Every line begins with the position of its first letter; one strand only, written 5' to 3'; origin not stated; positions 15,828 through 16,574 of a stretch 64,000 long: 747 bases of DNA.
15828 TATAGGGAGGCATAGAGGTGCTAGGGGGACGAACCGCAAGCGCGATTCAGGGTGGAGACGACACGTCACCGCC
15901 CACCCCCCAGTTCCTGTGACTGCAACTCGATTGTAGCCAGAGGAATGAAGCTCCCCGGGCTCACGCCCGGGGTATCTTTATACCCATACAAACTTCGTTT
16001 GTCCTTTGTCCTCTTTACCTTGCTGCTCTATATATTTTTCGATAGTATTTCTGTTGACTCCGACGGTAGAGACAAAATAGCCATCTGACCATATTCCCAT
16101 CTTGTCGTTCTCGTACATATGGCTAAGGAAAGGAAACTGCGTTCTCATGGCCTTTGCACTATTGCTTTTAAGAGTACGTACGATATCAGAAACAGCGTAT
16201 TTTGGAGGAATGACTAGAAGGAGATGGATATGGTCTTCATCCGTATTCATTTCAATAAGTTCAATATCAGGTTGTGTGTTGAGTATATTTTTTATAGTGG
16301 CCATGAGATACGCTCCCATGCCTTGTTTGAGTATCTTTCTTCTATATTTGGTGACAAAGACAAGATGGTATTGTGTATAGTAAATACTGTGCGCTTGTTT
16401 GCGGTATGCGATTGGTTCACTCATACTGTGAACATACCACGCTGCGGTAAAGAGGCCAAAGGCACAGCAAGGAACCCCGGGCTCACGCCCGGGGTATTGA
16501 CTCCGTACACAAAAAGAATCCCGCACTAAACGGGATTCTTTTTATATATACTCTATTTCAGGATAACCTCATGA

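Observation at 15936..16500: IS200-type element with identical palindromic subterminal hairpins; a related hairpin-like remnant sits about 34 kb away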

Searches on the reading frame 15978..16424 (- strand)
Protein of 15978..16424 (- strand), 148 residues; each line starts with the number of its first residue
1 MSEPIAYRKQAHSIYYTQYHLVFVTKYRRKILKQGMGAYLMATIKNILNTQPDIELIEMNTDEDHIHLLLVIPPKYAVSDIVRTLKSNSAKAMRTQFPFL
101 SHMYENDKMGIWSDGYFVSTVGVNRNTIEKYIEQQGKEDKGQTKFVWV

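Call 5: search_protein_families(library=pfam, proteins=[window:15978-16424:-], max_evalue=0.01)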
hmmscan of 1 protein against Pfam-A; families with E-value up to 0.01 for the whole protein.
window:15978-16424:- (148 aa): 1 family
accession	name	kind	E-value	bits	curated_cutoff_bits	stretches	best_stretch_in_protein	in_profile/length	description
PF01797.21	Y1_Tnp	-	2.3e-32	112.1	23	1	14-135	2-121/121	Transposase IS200 like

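Call 8: find_encoding_contigs(protein=window:15978-16424:-, flank=3000, max_places=10)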
Protein window:15978-16424:- (148 aa): no gene with exactly this product is on record in the collection.

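Call 17: find_homologous_proteins(query=window:15978-16424:-, max_evalue=1e-10)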
Query window:15978-16424:- (148 aa): 2030 proteins with E <= 1e-10 among 2064 candidates; the best 120 are listed.
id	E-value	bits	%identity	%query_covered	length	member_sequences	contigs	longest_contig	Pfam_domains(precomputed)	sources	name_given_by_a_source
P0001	3.1e-94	330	100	100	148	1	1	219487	PF01797.22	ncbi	ncbi:MAG: IS200/IS605 family transposase [Candidatus Kerfeldbacteria bacterium]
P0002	6.4e-72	258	75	99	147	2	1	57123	PF01797.22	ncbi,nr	ncbi:IS200/IS605 family transposase [Patescibacteria group bacterium]|nr:IS200/IS605 family transpos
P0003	1.0e-70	254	71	100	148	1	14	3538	PF01797.22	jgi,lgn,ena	-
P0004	1.5e-70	253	73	99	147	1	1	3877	PF01797.22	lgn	-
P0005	1.1e-64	234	69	97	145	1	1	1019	PF01797.22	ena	-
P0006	2.7e-62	227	68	97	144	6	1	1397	PF01797.22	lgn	-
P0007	5.3e-62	226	69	97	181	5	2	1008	PF01797.22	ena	-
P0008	2.2e-61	224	66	95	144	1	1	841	PF01797.22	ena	-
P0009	5.5e-61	222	66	97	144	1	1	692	PF01797.22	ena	-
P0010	6.3e-61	222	64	97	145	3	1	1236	PF01797.22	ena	-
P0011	8.4e-61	222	66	97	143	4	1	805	PF01797.22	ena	-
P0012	2.3e-60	220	65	97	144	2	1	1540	PF01797.22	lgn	-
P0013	5.4e-60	219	66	95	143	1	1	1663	PF01797.22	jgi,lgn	jgi:putative transposase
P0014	1.8e-59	217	65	95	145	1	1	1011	PF01797.22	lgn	-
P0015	5.3e-59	216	65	95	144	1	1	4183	PF01797.22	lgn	-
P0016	7.6e-59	215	66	95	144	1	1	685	PF01797.22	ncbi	-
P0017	1.0e-58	215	65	93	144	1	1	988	PF01797.22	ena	-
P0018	1.4e-58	215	64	97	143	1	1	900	PF01797.22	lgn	-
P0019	1.7e-58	214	64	95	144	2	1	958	PF01797.22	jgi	jgi:putative transposase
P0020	4.5e-58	213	64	93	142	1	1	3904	PF01797.22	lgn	-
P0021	6.8e-58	212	66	95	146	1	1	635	PF01797.22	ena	-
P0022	1.8e-57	211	64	97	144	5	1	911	PF01797.22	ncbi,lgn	-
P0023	2.1e-57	211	62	95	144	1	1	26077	PF01797.22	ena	-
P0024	3.4e-57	210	62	97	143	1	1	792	PF01797.22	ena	-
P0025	6.1e-57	209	59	97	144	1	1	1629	PF01797.22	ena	-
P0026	7.6e-57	209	63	96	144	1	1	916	PF01797.22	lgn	-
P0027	2.1e-56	207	61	97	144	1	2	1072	PF01797.22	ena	-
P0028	2.8e-56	207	63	95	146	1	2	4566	PF01797.22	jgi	jgi:putative transposase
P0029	2.9e-56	207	60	95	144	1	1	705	PF01797.22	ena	-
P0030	2.9e-56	207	60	97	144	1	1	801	PF01797.22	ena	-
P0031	4.6e-56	206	59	97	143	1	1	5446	PF01797.22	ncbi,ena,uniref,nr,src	ncbi:hypothetical protein A2480_00285 [Candidatus Uhrbacteria bacterium RIFOXYC2_FULL_47_19]|uniref:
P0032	5.3e-56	206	61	91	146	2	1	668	PF01797.22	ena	-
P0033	1.0e-55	205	64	95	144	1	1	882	PF01797.22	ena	-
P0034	1.1e-55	205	61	95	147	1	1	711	PF01797.22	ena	-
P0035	2.0e-55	204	63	96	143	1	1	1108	PF01797.22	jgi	-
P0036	2.5e-55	204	64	93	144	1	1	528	PF01797.22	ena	-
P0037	3.3e-55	204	60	96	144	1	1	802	PF01797.22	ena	-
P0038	1.1e-54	202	62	96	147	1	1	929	PF01797.22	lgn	-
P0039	1.7e-54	201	62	97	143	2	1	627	PF01797.22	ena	-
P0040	1.8e-54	201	64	91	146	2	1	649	PF01797.22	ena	-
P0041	2.6e-54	201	62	96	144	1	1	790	PF01797.22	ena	-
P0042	3.5e-54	200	61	94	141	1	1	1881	PF01797.22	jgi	-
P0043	4.3e-54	200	64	94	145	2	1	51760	PF01797.22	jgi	jgi:putative transposase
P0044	7.2e-54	199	64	93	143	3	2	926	PF01797.22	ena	-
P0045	1.2e-53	199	62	97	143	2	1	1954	PF01797.22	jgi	jgi:putative transposase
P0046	1.5e-53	198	59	97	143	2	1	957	PF01797.22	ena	-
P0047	2.3e-53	198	63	97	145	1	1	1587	PF01797.22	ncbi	-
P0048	3.7e-53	197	62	95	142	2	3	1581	PF01797.22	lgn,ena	-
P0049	5.1e-53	197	62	94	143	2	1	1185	PF01797.22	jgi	jgi:putative transposase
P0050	5.6e-53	196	60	97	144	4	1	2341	PF01797.22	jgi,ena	-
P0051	8.6e-53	196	63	95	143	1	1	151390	PF01797.22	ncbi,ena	-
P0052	1.5e-52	195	61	95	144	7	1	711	PF01797.22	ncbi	-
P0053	2.2e-52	194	61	96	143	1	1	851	PF01797.22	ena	-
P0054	2.8e-52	194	57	97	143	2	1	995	PF01797.22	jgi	jgi:putative transposase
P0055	4.0e-52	194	57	97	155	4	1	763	PF01797.22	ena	-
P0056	6.4e-52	193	61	96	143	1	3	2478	PF01797.22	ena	-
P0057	1.4e-51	192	61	95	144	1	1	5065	PF01797.22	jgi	-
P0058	1.5e-51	192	59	96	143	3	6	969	PF01797.22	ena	-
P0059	1.8e-51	191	62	94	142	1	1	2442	PF01797.22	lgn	-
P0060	2.2e-51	191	62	94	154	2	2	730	PF01797.22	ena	-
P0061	2.2e-51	191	61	96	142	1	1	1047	PF01797.22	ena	-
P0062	3.1e-51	191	64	93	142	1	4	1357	PF01797.22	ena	-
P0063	3.2e-51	191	57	95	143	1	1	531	PF01797.22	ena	-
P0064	3.9e-51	190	60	95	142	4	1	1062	PF01797.22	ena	-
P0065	5.0e-51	190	61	95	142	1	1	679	PF01797.22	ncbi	-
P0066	6.2e-51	190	59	96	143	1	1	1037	PF01797.22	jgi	jgi:putative transposase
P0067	6.3e-51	190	60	95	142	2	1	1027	PF01797.22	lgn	-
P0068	6.4e-51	190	60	94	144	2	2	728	PF01797.22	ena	-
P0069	1.4e-50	189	60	95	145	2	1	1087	PF01797.22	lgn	-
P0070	1.8e-50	188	61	95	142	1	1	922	PF01797.22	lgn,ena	-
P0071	2.5e-50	188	61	92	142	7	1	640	PF01797.22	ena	-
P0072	2.8e-50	188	63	91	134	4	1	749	PF01797.22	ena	-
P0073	4.4e-50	187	60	96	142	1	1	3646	PF01797.22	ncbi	-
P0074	5.8e-50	187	56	97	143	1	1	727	PF01797.22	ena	-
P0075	5.9e-50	187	60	94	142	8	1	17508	PF01797.22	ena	-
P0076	6.2e-50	187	64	90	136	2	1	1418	PF01797.22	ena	-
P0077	7.7e-50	186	59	94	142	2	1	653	PF01797.22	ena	-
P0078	7.8e-50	186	59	95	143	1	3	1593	PF01797.22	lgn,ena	-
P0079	8.0e-50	186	59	95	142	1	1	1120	PF01797.22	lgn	-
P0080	9.7e-50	186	58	94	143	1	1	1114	PF01797.22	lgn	-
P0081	1.1e-49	186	59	95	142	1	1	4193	PF01797.22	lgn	-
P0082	1.1e-49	186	76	72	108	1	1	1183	PF01797.22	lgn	-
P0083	1.2e-49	186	60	94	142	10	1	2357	PF01797.22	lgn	-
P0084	1.2e-49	186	58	94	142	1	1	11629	PF01797.22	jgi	jgi:putative transposase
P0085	1.6e-49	185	62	94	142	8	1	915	PF01797.22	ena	-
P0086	1.6e-49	185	58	95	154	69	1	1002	PF01797.22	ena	-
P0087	1.6e-49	185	58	95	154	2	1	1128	PF01797.22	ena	-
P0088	2.3e-49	185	57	95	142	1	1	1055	PF01797.22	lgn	-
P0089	2.8e-49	184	59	95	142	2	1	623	PF01797.22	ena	-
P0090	3.8e-49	184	58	96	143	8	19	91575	PF01797.22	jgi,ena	-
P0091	3.9e-49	184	60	94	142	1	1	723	PF01797.22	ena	-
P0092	5.0e-49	184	57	95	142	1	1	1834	PF01797.22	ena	-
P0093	6.4e-49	183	59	89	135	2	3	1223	PF01797.22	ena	-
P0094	6.7e-49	183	60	94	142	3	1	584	PF01797.22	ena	-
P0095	1.1e-48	182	60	94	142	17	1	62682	PF01797.22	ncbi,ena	-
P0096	1.2e-48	182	58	94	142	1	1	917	PF01797.22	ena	-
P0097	1.2e-48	182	63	84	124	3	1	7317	PF01797.22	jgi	-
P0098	1.3e-48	182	58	95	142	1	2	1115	PF01797.22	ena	-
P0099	1.6e-48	182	57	95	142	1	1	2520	PF01797.22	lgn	-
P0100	1.8e-48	182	56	96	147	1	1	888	PF01797.22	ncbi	-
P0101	2.1e-48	182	56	95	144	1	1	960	PF01797.22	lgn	-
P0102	2.4e-48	181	62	90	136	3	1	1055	PF01797.22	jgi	jgi:putative transposase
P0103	2.4e-48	181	59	94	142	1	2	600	PF01797.22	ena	-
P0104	2.9e-48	181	62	90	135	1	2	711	PF01797.22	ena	-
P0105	3.6e-48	181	58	93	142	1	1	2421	PF01797.22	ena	-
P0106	3.7e-48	181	57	95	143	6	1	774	PF01797.22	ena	-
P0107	4.0e-48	181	58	96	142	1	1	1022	PF01797.22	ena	-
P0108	4.4e-48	181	60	94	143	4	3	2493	PF01797.22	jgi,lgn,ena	-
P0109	6.4e-48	180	61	89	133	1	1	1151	PF01797.22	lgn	-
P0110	6.6e-48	180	59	94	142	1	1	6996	PF01797.22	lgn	-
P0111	6.9e-48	180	57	95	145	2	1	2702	PF01797.22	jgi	jgi:putative transposase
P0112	1.0e-47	179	57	94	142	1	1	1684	PF01797.22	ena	-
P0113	1.0e-47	179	58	93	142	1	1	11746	PF01797.22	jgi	-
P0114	1.1e-47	179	54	96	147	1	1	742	PF01797.22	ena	-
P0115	1.1e-47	179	58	95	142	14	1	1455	PF01797.22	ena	-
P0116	1.2e-47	179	58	93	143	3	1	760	PF01797.22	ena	-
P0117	1.3e-47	179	58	93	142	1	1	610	PF01797.22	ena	-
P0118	1.4e-47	179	57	95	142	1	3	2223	PF01797.22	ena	-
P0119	1.4e-47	179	59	93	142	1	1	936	PF01797.22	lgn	-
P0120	1.4e-47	179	61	92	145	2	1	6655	PF01797.22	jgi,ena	-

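Call 18: find_encoding_contigs(protein=P0002, flank=1500, max_places=4)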
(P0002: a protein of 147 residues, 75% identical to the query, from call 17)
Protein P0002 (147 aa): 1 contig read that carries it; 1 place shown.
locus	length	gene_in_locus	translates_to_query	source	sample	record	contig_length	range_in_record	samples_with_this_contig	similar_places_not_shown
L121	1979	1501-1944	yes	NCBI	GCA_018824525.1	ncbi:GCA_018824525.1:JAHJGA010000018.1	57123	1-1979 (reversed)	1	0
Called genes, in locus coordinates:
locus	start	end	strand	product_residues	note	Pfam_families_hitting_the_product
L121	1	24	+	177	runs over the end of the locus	PF20803:PaaX_M (weak)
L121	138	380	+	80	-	-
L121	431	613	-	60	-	-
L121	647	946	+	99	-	-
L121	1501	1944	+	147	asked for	PF01797:Y1_Tnp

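Call 19: find_encoding_contigs(protein=P0003, flank=1500, max_places=10)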
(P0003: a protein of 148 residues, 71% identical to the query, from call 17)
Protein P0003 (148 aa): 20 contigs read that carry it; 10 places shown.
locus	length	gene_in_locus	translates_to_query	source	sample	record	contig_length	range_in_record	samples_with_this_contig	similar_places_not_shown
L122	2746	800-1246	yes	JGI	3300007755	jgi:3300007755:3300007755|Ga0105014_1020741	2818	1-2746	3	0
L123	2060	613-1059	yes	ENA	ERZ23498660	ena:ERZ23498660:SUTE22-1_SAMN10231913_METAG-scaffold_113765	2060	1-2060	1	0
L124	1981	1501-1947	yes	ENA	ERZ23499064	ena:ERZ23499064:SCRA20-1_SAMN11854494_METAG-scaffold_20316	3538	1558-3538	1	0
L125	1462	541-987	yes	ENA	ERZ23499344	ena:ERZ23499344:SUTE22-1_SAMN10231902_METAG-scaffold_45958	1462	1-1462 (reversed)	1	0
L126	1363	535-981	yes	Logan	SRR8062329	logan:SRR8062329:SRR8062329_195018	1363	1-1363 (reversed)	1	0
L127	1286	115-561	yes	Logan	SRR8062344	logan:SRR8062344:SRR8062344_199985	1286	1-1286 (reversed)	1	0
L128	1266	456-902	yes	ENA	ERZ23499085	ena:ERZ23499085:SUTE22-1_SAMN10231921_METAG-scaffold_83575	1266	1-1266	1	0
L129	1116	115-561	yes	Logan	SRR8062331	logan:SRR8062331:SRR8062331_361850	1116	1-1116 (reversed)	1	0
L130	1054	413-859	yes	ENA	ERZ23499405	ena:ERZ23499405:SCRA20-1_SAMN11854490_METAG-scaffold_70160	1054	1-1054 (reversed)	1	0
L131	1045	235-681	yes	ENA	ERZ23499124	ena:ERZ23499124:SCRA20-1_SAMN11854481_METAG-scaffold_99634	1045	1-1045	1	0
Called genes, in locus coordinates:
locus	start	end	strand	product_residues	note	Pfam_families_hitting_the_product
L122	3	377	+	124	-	?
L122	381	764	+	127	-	-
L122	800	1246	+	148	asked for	PF01797:Y1_Tnp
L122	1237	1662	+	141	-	-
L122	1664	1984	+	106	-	-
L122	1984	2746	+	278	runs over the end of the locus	?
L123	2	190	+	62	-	?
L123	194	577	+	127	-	-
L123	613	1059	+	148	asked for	PF01797:Y1_Tnp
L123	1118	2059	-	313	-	?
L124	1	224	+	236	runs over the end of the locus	PF00535:Glycos_transf_2, PF10111:Glyco_tranf_2_2, PF13506:Glyco_transf_21 (weak), PF13641:Glyco_tranf_2_3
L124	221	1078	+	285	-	PF00535:Glycos_transf_2, PF13641:Glyco_tranf_2_3, PF13632:Glyco_trans_2_3 (weak)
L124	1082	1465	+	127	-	-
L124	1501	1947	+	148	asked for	PF01797:Y1_Tnp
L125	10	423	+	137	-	PF04463:2-thiour_desulf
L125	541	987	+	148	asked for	PF01797:Y1_Tnp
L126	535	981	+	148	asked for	PF01797:Y1_Tnp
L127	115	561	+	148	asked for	PF01797:Y1_Tnp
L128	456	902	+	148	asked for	PF01797:Y1_Tnp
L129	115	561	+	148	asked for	PF01797:Y1_Tnp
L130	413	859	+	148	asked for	PF01797:Y1_Tnp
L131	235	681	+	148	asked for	PF01797:Y1_Tnp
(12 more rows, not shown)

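Call 20: find_encoding_contigs(protein=P0004, flank=1500, max_places=4)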
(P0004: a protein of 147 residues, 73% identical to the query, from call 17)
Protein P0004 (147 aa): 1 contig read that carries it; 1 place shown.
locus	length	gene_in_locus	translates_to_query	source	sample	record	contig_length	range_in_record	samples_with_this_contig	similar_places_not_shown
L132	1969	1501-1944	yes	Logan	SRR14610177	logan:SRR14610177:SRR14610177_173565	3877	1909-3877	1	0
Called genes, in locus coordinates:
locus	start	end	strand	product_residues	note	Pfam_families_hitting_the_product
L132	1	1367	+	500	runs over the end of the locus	PF02789:Peptidase_M17_N, PF00883:Peptidase_M17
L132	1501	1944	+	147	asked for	PF01797:Y1_Tnp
